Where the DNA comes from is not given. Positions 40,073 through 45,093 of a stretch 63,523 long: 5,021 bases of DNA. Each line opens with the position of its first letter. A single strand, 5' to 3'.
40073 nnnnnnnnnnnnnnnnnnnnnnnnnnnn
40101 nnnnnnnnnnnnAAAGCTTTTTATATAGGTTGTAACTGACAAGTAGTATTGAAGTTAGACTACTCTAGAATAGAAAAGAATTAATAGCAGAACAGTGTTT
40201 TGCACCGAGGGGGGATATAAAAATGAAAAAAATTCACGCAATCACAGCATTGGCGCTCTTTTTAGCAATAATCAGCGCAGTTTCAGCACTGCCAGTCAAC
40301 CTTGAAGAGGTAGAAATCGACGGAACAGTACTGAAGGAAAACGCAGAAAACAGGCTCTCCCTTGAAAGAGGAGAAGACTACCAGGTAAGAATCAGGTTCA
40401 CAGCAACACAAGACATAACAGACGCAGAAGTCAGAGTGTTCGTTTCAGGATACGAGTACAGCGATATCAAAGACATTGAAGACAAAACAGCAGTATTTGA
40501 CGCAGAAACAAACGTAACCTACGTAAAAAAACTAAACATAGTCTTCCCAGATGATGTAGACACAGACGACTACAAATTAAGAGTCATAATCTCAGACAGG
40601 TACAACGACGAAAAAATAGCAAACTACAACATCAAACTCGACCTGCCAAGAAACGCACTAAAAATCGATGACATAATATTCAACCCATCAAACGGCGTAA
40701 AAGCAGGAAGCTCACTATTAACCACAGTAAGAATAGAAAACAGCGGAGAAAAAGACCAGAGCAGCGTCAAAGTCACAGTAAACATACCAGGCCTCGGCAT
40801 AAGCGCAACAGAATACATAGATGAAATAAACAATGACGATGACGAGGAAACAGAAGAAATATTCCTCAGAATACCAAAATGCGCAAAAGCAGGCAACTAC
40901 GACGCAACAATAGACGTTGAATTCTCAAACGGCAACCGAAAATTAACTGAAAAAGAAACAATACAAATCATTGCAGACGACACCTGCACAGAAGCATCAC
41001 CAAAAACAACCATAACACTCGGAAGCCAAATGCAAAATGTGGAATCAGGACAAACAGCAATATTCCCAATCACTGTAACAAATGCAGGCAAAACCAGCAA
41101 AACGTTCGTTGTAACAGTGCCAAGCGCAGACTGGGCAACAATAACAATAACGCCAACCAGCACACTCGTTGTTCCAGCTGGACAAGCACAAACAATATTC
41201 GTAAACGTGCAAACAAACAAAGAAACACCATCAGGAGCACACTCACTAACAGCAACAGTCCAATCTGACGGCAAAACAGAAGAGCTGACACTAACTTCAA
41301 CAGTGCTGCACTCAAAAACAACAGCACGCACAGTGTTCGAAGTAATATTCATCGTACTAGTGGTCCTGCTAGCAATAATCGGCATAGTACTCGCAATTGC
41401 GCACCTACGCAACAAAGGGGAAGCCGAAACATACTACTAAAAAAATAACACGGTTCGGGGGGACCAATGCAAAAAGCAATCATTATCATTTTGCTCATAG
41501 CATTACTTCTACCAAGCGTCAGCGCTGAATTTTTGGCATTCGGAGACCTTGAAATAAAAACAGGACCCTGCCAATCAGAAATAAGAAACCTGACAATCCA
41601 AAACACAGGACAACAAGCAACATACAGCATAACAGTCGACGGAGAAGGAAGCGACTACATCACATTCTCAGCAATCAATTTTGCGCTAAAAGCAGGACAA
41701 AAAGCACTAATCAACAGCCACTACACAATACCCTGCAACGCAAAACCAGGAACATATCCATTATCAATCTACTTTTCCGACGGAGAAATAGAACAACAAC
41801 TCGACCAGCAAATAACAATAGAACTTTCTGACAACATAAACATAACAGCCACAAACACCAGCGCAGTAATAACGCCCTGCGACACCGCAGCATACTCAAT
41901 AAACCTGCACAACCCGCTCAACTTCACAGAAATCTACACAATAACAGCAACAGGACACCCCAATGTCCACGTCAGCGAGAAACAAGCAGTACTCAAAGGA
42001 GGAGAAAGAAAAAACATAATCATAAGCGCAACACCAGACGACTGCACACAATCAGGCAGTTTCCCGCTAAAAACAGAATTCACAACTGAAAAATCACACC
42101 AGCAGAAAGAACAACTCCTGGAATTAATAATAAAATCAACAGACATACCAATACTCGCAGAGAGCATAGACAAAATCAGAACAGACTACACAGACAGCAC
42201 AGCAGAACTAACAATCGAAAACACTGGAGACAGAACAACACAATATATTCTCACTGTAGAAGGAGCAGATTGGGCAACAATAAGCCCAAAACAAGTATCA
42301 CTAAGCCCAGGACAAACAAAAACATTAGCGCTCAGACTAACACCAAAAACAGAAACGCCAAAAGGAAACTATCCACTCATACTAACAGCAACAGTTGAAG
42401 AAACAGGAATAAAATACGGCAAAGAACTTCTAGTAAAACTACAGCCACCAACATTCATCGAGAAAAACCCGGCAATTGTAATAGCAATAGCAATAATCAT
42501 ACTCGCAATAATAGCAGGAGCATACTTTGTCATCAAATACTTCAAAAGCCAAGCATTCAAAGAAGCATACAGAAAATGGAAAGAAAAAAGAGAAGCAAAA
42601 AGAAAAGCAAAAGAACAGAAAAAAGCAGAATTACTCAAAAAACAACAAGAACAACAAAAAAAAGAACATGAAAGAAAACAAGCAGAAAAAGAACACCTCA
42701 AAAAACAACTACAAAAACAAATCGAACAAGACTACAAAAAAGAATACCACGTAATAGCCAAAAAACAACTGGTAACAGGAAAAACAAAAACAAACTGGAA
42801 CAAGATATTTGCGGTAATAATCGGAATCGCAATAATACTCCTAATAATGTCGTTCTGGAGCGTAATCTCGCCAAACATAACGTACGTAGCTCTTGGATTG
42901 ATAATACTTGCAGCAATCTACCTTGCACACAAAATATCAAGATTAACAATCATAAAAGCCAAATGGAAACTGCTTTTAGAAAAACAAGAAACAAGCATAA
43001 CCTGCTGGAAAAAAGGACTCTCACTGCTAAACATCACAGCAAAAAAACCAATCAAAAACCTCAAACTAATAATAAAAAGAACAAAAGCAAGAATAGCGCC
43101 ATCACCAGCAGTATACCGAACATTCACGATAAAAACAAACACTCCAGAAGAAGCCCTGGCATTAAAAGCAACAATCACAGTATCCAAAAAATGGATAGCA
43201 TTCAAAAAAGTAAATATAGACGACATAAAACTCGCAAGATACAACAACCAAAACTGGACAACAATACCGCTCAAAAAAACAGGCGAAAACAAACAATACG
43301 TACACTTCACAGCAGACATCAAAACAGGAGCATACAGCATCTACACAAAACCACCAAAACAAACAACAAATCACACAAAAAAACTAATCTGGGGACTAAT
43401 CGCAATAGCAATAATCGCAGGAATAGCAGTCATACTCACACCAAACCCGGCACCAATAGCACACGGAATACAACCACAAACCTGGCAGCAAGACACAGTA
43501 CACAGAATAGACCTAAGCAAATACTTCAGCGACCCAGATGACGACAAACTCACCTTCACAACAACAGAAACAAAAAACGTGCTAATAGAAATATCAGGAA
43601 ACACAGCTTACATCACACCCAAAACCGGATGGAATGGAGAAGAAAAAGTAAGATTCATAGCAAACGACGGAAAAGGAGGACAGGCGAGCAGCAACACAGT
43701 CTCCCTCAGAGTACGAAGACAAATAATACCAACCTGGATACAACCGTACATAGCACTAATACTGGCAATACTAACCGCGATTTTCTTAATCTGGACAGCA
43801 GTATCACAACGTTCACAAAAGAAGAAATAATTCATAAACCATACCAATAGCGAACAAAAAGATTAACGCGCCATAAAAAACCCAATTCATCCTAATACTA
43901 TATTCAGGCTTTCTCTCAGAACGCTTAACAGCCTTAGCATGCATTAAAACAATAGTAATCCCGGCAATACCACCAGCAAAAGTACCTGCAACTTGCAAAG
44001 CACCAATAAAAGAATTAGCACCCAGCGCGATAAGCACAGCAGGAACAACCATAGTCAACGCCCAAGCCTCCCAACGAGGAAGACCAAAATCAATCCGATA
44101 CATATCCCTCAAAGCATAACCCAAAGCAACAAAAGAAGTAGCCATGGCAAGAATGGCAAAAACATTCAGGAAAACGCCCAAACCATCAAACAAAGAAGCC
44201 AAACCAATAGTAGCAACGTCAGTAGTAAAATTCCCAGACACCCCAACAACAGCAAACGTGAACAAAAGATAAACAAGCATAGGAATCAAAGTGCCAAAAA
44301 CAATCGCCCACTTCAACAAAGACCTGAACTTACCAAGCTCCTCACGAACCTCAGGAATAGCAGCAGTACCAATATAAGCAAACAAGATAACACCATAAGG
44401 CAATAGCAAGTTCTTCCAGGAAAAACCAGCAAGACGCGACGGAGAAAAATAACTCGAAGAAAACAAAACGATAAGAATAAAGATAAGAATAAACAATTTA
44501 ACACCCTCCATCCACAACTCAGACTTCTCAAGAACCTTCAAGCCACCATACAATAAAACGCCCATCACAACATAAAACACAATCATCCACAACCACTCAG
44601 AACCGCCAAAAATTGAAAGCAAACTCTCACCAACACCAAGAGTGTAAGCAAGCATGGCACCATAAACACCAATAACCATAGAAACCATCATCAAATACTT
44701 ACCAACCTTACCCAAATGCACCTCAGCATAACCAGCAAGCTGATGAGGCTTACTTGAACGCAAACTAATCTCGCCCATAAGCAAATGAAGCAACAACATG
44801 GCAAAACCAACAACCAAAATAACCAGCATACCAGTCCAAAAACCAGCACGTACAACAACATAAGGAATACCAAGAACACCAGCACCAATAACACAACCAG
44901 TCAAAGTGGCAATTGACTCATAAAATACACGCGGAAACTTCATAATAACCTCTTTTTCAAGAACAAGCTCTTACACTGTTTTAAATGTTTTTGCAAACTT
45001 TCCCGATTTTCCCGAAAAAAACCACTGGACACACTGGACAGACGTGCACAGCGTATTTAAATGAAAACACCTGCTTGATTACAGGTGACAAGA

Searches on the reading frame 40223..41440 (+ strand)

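Call 50: search_protein_families(library=pfam, proteins=[window:40223-41440:+], max_evalue=0.0001)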
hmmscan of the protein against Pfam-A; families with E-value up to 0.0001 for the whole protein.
window:40223-41440:+ (405 aa): 3 families
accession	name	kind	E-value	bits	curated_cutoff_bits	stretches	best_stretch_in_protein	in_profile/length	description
PF10633.15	NPCBM_assoc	-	1.5e-07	32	24.4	0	274-347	2-76/78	NPCBM-associated, NEW3 domain of alpha-galactosidase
PF15418.12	DUF4625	-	4.3e-07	30.7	27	0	35-139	19-130/131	Domain of unknown function (DUF4625)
PF11614.14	FixG_C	-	7.1e-07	29.8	25.6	1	282-358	36-113/119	IG-like fold at C-terminal of FixG, putative oxidoreductase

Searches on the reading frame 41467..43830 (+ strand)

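Call 50: search_protein_families(library=pfam, proteins=[window:41467-43830:+], max_evalue=0.0001)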
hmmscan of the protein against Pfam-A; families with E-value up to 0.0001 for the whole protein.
window:41467-43830:+ (787 aa): 5 families
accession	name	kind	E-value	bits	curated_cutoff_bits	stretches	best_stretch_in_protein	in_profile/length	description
PF17963.7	Big_9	-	1.2e-08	36.1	23.6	1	660-742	1-84/89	Bacterial Ig domain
PF11614.14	FixG_C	-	1.2e-08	35.6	25.6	0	247-312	36-105/119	IG-like fold at C-terminal of FixG, putative oxidoreductase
PF17892.7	Cadherin_5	-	2.9e-07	30.7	26.5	1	660-749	2-97/98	Cadherin-like domain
PF22067.2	Cep192_D3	-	6.2e-07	29.9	27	0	244-318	19-92/99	Cep192 domain 3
PF20990.2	DUF2207_C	-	1.3e-05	25.4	33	0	374-491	65-190/247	Predicted membrane protein (DUF2207) C-terminal domain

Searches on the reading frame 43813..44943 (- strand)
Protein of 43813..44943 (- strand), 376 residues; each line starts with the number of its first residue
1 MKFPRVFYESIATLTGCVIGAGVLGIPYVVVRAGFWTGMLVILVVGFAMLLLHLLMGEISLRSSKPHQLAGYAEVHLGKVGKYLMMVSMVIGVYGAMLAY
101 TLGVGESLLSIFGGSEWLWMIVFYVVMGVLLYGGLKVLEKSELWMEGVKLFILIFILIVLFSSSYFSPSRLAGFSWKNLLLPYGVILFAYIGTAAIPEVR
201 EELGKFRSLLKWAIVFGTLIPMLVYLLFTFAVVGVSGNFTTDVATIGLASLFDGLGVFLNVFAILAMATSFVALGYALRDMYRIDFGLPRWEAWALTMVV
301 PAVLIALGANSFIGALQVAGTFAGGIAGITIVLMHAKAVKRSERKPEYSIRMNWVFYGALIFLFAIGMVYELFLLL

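Call 50: search_protein_families(library=pfam, proteins=[window:43813-44943:-], max_evalue=0.0001)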
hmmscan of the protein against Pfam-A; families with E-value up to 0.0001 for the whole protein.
window:43813-44943:- (376 aa): 2 families
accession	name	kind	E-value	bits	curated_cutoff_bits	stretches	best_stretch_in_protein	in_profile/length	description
PF03222.19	Trp_Tyr_perm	-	3.2e-26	92.8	22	1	10-366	8-387/393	Tryptophan/tyrosine permease family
PF01490.24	Aa_trans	-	4.9e-09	35.8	25.6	1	9-368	7-407/410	Transmembrane amino acid transporter protein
